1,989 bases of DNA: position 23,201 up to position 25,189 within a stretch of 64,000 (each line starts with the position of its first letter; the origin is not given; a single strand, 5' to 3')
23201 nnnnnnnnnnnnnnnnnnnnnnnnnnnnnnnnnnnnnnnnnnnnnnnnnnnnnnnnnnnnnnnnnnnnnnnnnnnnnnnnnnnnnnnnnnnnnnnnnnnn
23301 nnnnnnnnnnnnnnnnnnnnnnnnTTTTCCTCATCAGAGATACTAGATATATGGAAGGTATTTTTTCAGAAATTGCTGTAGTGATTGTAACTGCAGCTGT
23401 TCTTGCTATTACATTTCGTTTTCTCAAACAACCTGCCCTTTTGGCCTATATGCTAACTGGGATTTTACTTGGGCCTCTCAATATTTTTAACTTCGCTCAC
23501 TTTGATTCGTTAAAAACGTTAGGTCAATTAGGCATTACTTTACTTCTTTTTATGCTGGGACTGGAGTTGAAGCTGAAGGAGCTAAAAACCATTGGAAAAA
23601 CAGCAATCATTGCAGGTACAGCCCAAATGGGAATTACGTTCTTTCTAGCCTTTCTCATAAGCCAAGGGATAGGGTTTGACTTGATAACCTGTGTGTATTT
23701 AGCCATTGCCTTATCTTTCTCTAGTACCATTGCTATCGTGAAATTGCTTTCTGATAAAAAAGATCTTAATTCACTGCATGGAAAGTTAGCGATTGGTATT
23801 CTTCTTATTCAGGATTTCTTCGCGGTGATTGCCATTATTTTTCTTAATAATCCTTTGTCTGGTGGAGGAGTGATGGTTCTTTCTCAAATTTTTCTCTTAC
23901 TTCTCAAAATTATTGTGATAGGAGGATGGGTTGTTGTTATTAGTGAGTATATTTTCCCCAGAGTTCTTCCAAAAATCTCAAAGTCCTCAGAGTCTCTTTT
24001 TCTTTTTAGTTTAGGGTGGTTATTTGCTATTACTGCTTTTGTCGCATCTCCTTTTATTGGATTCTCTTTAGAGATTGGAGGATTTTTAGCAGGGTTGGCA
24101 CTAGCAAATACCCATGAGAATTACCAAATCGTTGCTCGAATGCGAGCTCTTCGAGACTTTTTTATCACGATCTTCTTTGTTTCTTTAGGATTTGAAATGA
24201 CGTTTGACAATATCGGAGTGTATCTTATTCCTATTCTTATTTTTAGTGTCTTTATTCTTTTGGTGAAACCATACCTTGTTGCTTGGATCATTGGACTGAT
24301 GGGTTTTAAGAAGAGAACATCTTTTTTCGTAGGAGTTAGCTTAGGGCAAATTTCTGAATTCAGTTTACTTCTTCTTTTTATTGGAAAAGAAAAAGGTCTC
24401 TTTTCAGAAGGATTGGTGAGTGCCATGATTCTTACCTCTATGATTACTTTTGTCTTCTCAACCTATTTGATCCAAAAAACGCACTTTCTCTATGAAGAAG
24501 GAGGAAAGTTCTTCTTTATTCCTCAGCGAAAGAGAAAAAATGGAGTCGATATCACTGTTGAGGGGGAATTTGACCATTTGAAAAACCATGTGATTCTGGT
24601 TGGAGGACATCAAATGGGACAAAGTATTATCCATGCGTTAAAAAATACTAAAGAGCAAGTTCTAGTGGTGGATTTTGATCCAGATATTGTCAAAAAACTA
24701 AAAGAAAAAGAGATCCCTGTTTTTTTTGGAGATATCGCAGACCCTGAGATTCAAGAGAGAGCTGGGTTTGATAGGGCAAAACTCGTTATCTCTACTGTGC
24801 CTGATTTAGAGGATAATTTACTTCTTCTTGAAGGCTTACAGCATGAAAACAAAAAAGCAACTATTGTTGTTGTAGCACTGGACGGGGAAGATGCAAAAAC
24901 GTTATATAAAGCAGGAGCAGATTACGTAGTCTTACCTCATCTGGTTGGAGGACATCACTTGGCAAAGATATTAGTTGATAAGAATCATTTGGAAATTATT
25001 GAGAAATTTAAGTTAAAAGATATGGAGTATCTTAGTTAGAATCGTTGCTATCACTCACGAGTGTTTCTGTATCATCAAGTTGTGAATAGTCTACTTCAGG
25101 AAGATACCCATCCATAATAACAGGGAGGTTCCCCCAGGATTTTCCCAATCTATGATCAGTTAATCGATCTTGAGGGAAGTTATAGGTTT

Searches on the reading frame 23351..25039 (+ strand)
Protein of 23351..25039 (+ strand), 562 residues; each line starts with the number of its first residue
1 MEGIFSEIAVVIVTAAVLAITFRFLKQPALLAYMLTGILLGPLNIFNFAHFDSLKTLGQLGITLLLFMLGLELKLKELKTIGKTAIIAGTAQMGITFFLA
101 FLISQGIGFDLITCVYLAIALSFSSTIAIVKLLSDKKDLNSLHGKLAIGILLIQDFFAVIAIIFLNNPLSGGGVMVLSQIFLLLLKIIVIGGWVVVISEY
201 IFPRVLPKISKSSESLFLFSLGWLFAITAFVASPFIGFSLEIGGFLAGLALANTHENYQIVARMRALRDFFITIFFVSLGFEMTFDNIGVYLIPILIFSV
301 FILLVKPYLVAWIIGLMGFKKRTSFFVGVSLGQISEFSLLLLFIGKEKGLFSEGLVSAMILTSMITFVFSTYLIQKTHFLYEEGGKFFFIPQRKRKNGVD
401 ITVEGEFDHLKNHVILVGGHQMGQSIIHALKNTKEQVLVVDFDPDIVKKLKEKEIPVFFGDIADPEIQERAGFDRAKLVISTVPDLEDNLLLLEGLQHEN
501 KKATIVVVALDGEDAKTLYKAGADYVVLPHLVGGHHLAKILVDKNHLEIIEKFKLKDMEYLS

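Call 13: search_protein_families(library=pfam, proteins=[window:23351-25039:+], max_evalue=0.001)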
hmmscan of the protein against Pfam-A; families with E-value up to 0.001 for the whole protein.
window:23351-25039:+ (562 aa): 2 families
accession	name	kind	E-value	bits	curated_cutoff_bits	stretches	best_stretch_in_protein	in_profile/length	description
PF00999.27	Na_H_Exchanger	-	9.6e-53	179.8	26.2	1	13-372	2-372/375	Sodium/hydrogen exchanger, transmembrane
PF02254.24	TrkA_N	-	2.7e-26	92.6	23.8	1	414-529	1-116/116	TrkA-N domain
